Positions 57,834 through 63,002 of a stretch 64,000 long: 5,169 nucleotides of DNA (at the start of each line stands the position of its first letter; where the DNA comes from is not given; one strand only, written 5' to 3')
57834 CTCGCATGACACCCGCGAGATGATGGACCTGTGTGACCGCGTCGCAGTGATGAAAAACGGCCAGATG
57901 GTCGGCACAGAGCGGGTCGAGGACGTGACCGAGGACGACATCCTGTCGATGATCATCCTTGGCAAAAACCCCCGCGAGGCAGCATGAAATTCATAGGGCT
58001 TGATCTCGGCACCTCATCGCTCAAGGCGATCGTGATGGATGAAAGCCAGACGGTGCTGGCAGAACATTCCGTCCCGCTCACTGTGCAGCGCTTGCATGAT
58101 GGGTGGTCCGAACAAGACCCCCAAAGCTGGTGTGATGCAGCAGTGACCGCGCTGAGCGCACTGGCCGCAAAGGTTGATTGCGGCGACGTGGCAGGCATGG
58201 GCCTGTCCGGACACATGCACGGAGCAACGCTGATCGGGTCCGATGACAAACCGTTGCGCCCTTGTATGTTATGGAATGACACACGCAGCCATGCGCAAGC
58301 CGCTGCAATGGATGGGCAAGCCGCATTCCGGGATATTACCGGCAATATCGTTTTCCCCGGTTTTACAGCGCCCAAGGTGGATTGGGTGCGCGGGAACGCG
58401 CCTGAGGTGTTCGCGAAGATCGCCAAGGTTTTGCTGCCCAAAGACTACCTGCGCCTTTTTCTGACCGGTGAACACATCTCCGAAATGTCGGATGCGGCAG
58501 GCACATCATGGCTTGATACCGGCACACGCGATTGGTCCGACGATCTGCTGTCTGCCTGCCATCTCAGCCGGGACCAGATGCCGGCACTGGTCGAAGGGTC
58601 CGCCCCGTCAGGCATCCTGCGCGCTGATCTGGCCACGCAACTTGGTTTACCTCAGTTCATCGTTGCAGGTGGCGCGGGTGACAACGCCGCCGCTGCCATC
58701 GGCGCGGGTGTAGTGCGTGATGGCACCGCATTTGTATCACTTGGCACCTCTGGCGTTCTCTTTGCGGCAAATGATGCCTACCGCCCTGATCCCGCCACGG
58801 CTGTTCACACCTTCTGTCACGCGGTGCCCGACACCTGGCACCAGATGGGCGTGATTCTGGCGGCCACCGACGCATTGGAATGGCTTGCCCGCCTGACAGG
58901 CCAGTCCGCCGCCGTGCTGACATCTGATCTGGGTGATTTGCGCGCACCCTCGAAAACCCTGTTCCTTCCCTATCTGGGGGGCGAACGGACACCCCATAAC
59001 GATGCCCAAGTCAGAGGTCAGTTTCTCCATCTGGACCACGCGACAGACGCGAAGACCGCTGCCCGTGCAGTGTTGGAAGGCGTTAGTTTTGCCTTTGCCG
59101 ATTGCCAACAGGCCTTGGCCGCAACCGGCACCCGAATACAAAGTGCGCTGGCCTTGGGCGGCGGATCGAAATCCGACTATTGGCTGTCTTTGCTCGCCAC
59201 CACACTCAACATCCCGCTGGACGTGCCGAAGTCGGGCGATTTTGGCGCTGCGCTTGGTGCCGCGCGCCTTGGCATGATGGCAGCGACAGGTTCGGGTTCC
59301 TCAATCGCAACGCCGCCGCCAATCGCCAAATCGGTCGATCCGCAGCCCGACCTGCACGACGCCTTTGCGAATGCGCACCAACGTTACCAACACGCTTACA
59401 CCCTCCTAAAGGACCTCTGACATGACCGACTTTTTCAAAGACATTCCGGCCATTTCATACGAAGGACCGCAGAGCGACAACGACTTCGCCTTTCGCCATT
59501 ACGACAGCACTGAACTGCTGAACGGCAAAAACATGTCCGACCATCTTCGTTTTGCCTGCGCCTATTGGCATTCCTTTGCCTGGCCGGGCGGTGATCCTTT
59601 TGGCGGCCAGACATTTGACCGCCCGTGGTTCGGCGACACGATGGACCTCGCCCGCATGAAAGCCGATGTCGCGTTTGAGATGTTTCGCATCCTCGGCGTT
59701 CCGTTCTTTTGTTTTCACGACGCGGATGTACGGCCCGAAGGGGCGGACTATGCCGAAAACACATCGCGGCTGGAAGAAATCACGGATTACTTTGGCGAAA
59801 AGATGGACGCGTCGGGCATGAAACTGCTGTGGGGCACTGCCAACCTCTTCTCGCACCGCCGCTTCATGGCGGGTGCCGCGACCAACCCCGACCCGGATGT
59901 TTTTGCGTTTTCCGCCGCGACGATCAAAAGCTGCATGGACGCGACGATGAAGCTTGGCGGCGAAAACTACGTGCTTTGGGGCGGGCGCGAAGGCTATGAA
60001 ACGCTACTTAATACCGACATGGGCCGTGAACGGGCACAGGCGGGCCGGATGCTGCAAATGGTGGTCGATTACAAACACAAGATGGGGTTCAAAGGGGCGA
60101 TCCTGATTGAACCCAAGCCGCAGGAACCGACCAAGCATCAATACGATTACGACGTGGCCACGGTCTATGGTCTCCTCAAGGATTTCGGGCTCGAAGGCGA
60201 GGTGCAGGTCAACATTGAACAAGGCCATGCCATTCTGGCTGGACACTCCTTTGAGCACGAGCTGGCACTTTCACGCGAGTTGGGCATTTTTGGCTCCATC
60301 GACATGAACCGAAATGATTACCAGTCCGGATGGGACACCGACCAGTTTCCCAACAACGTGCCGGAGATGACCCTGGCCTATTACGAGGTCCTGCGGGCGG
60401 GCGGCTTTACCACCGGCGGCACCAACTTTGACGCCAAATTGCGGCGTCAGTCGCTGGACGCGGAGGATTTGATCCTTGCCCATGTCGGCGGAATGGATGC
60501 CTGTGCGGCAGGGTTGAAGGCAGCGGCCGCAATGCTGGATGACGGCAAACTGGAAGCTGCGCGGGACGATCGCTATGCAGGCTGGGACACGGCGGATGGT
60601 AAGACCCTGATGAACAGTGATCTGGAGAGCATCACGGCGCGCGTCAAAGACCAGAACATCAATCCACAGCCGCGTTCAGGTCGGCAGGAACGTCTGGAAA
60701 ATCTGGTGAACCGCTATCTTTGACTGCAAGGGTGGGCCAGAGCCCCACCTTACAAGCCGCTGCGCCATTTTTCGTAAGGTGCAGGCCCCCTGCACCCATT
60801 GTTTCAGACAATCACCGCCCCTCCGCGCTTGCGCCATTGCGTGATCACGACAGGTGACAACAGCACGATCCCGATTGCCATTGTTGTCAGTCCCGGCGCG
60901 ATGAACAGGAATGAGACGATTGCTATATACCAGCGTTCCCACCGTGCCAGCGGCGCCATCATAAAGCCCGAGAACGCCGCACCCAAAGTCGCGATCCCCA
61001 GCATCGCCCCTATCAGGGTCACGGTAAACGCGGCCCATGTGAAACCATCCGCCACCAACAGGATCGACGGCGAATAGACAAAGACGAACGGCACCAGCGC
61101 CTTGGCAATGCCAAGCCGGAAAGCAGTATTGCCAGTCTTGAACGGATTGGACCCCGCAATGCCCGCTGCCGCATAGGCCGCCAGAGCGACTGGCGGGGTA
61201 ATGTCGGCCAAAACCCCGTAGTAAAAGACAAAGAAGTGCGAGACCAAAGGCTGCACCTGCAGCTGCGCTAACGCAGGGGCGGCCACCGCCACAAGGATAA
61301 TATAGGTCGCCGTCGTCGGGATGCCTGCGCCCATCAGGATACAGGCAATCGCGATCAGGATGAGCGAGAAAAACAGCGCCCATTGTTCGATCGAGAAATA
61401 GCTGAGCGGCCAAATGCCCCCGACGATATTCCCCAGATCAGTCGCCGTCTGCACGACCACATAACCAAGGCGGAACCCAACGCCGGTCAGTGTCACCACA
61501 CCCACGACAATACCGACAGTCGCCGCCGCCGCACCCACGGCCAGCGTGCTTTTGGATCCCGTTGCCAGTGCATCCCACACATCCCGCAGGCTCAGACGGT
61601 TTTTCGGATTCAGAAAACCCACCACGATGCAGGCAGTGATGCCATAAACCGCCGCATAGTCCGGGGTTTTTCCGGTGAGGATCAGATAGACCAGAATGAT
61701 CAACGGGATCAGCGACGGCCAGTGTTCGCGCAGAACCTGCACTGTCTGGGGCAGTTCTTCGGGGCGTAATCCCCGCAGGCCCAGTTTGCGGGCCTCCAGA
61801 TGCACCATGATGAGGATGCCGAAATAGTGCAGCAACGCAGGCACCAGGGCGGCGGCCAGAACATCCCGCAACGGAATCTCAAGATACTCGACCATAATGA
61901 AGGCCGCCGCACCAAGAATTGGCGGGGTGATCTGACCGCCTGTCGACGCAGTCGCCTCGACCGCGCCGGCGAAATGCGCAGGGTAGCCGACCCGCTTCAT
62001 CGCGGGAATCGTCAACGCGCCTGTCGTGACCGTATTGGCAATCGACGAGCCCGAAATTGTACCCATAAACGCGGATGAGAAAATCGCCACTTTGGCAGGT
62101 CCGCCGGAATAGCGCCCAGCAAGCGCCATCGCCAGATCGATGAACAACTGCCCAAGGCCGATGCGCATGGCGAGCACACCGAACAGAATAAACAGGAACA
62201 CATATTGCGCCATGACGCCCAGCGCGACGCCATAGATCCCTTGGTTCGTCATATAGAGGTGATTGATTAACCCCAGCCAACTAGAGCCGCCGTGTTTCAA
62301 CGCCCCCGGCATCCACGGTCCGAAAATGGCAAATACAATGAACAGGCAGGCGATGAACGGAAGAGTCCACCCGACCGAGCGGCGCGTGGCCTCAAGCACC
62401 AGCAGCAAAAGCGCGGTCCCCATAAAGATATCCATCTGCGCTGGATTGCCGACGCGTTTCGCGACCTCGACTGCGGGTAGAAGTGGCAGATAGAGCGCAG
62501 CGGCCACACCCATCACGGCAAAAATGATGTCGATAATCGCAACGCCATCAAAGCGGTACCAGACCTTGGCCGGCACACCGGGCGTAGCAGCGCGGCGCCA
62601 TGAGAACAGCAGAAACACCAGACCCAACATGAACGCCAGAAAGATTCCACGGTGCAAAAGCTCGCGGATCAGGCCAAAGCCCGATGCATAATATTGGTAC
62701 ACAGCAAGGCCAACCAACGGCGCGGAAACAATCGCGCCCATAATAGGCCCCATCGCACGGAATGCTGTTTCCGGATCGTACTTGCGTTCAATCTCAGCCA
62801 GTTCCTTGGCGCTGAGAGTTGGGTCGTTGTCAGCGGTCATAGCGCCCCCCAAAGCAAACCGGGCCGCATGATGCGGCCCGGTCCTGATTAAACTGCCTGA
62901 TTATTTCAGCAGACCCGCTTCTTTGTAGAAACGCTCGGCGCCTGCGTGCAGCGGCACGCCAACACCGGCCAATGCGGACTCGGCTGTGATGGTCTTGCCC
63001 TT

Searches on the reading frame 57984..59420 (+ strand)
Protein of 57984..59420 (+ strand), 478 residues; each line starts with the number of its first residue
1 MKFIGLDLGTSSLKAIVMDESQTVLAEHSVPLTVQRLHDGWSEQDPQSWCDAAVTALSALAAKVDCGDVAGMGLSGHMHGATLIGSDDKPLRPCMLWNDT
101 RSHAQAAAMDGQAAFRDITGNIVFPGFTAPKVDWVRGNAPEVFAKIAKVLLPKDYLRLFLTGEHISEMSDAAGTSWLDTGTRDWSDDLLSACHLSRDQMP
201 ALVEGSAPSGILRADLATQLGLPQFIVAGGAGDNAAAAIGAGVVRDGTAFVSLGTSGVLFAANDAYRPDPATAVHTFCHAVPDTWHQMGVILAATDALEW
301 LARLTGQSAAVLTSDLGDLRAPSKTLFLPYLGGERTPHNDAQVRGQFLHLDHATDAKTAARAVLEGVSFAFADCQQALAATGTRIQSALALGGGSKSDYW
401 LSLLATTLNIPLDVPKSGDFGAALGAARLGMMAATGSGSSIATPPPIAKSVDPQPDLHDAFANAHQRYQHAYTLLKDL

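Call 3: search_protein_families(library=pfam, proteins=[window:57984-59420:+])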
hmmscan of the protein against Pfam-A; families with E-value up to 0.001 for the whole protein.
window:57984-59420:+ (478 aa): 2 families
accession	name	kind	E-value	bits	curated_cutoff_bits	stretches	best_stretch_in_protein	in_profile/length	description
PF00370.27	FGGY_N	-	2.3e-62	211.2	28.8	1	4-240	3-245/245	FGGY family of carbohydrate kinases, N-terminal domain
PF02782.22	FGGY_C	-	2.5e-29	102.9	27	1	250-434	2-198/198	FGGY family of carbohydrate kinases, C-terminal domain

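Call 4: search_protein_families(library=ncbifam, proteins=[window:57984-59420:+])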
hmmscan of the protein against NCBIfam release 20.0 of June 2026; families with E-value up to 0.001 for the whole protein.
window:57984-59420:+ (478 aa): 12 families
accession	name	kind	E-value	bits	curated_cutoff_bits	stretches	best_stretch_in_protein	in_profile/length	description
TIGR01312.1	XylB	equivalog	5e-156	520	380.25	1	4-472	1-480/481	xylulokinase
NF011601.0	PRK15027.1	equivalog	5.7e-142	473.5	912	1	3-475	2-479/484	xylulokinase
TIGR01314.1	gntK_FGGY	equivalog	1.6e-45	155.6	648.55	1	3-434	2-450/505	gluconokinase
TIGR01311.1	glycerol_kin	equivalog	1.7e-38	132.2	590.35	1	5-435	5-451/496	glycerol kinase GlpK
NF000756.0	PRK00047.1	subfamily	7.7e-31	106.9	498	1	4-432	8-450/502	glycerol kinase GlpK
NF003154.0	PRK04123.1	equivalog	1.8e-24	86.4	428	1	4-472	7-534/554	ribulokinase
TIGR02628.1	fuculo_kin_coli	equivalog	6.6e-24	84.7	470.9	1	6-438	6-443/465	L-fuculokinase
NF008187.0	PRK10939.1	equivalog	2.5e-23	82.5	528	2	5-300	8-311/521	autoinducer-2 kinase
TIGR01315.1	5C_CHO_kinase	subfamily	7.2e-20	71.2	408.7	2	3-241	2-263/541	FGGY family pentulose kinase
TIGR01234.1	L-ribulokinase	equivalog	7.2e-15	54.7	583.25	2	325-437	376-488/536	ribulokinase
TIGR02627.1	rhamnulo_kin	equivalog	2e-10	39.9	527.95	1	83-258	82-256/454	rhamnulokinase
NF007925.0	PRK10640.1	equivalog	1.7e-09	36.6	639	1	112-259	120-263/489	rhamnulokinase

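Call 74: find_homologous_proteins(query=window:57984-59420:+, max_evalue=1e-100)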
Query window:57984-59420:+ (478 aa): 7998 proteins with E <= 1e-100 among 8000 candidates; the best 120 are listed.
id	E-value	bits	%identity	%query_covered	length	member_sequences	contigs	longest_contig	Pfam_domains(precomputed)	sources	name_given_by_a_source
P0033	0.0e+0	1063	99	100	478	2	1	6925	PF00370.28,PF02782.23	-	-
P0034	1.7e-287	972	89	100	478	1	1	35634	PF00370.28,PF02782.23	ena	-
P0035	2.6e-272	922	86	100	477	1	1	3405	PF00370.28,PF02782.23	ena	-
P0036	2.0e-270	916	85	100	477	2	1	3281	PF00370.28,PF02782.23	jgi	jgi:xylulokinase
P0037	6.0e-270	914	85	100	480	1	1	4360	PF00370.28,PF02782.23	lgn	-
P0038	9.9e-267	904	84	100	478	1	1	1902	PF00370.28,PF02782.23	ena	-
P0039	8.7e-265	897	83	100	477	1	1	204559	PF00370.28,PF02782.23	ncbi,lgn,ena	-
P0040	3.1e-261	886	82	100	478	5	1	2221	PF00370.28,PF02782.23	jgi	-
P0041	1.2e-260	884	81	100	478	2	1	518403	PF00370.28,PF02782.23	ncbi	-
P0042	2.9e-258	876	81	100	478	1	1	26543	PF00370.28,PF02782.23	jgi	jgi:xylulokinase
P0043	1.6e-257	873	80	100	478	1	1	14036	PF00370.28,PF02782.23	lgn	-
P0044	2.7e-257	873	81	100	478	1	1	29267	PF00370.28,PF02782.23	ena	-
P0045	3.4e-256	869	80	100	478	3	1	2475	PF00370.28,PF02782.23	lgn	-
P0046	7.7e-256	868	80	100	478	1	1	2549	PF00370.28,PF02782.23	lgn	-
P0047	1.1e-255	867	81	100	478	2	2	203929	PF00370.28,PF02782.23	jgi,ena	jgi:xylulokinase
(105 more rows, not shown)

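Call 75: find_encoding_contigs(protein=P0033, flank=7000, max_places=5)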
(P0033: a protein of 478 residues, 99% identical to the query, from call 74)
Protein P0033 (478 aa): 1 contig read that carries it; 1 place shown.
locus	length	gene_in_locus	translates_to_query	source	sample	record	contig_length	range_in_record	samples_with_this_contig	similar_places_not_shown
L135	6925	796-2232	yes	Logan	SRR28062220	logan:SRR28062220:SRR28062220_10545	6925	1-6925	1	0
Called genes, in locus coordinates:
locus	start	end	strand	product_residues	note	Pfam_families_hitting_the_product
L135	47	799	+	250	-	PF02463:SMC_N (weak), PF00005:ABC_tran, PF13304:AAA_21 (faint)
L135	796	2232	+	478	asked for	PF00370:FGGY_N, PF02782:FGGY_C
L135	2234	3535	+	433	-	PF01261:AP_endonuc_2 (faint), PF27526:XylA2_C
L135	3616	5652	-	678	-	PF06808:DctM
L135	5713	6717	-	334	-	PF16868:NMT1_3, PF09084:NMT1, PF12974:Phosphonate-bd (weak)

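Call 76: find_encoding_contigs(protein=P0034, flank=7000, max_places=5)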
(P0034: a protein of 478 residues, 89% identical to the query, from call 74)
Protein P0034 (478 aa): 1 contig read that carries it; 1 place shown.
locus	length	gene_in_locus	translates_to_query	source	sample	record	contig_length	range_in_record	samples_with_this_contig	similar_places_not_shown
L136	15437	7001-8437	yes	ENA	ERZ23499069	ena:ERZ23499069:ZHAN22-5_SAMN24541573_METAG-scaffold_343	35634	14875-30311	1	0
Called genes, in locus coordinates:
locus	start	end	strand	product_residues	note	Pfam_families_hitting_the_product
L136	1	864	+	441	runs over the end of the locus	PF03150:CCP_MauG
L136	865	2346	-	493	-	PF01839:FG-GAP (faint), PF13517:FG-GAP_3, PF07593:UnbV_ASPIC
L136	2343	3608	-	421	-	PF00480:ROK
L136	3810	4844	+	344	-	PF00532:Peripla_BP_1 (faint), PF13407:Peripla_BP_4, PF13458:Peripla_BP_6 (weak)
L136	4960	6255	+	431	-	PF02653:BPD_transp_2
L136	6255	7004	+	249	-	PF00005:ABC_tran, PF13304:AAA_21 (faint), PF02463:SMC_N (weak)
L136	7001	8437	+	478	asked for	PF00370:FGGY_N, PF02782:FGGY_C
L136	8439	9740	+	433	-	PF27526:XylA2_C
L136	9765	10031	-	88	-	PF07702:UTRA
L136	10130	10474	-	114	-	PF00392:GntR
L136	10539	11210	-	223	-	PF13563:2_5_RNA_ligase2 (faint), PF06299:DUF1045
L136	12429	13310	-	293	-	PF01218:Coprogen_oxidas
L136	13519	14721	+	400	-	PF00108:Thiolase_N, PF00109:ketoacyl-synt (weak), PF02803:Thiolase_C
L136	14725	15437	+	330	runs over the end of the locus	PF05138:PaaA_PaaC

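Call 78: find_encoding_contigs(protein=P0039, flank=5000, max_places=3)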
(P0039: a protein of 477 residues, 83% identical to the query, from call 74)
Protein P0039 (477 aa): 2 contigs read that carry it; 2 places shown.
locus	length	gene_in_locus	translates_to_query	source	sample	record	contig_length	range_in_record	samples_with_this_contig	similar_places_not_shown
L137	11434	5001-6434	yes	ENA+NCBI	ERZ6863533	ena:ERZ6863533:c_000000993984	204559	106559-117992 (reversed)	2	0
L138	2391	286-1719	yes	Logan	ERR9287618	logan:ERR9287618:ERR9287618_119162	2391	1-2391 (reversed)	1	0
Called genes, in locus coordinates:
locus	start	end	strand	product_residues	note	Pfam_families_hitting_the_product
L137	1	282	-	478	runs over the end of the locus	PF01839:FG-GAP (faint), PF13517:FG-GAP_3, PF07593:UnbV_ASPIC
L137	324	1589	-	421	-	PF00480:ROK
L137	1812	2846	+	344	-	PF00532:Peripla_BP_1 (weak), PF13407:Peripla_BP_4, PF13458:Peripla_BP_6 (weak)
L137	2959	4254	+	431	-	PF02653:BPD_transp_2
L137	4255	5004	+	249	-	PF00005:ABC_tran, PF02463:SMC_N (weak), PF13304:AAA_21 (faint)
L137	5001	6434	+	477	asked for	PF00370:FGGY_N, PF02782:FGGY_C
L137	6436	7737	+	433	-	PF01261:AP_endonuc_2 (faint), PF27526:XylA2_C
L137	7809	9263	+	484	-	PF01425:Amidase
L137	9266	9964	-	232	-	PF13555:AAA_29 (weak), PF00005:ABC_tran, PF13304:AAA_21 (faint)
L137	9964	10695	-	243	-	PF00005:ABC_tran, PF13304:AAA_21 (faint), PF12399:BCA_ABC_TP_C (weak)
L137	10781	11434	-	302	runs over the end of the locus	PF02653:BPD_transp_2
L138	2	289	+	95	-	?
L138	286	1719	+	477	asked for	PF00370:FGGY_N, PF02782:FGGY_C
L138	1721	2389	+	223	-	?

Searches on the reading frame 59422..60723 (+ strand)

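Call 3: search_protein_families(library=pfam, proteins=[window:59422-60723:+])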
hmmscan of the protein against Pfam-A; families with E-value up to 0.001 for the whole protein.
window:59422-60723:+ (433 aa): 1 family
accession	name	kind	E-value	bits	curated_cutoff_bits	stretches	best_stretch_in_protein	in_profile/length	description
PF01261.30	AP_endonuc_2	-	4.5e-06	27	31.1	1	107-276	8-168/249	Xylose isomerase-like TIM barrel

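Call 4: search_protein_families(library=ncbifam, proteins=[window:59422-60723:+])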
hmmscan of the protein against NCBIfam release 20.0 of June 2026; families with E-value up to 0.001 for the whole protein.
window:59422-60723:+ (433 aa): 5 families
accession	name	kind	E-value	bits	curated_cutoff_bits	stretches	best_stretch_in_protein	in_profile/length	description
NF003998.0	PRK05474.1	subfamily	2.2e-213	708.9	459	1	2-433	2-437/439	xylose isomerase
TIGR02630.1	xylose_isom_A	equivalog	3.7e-198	658.8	533.25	1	4-433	1-435/435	xylose isomerase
NF009115.0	PRK12465.1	subfamily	7.4e-144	479.8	888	1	3-433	11-443/445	xylose isomerase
TIGR02631.1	xylA_Arthro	equivalog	6.8e-30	104.4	447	1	44-343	9-291/382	xylose isomerase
TIGR02635.1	RhaI_grampos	equivalog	1.6e-05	24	531.35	1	130-382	80-324/378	L-rhamnose isomerase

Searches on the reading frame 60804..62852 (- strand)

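Call 61: search_protein_families(library=pfam, proteins=[window:60804-62852:-])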
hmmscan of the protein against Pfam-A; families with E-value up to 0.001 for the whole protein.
window:60804-62852:- (682 aa): 1 family
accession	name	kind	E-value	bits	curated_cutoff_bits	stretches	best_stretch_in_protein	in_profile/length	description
PF06808.19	DctM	-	1.4e-102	344.1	23.8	1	149-601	3-408/413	Tripartite ATP-independent periplasmic transporter, DctM component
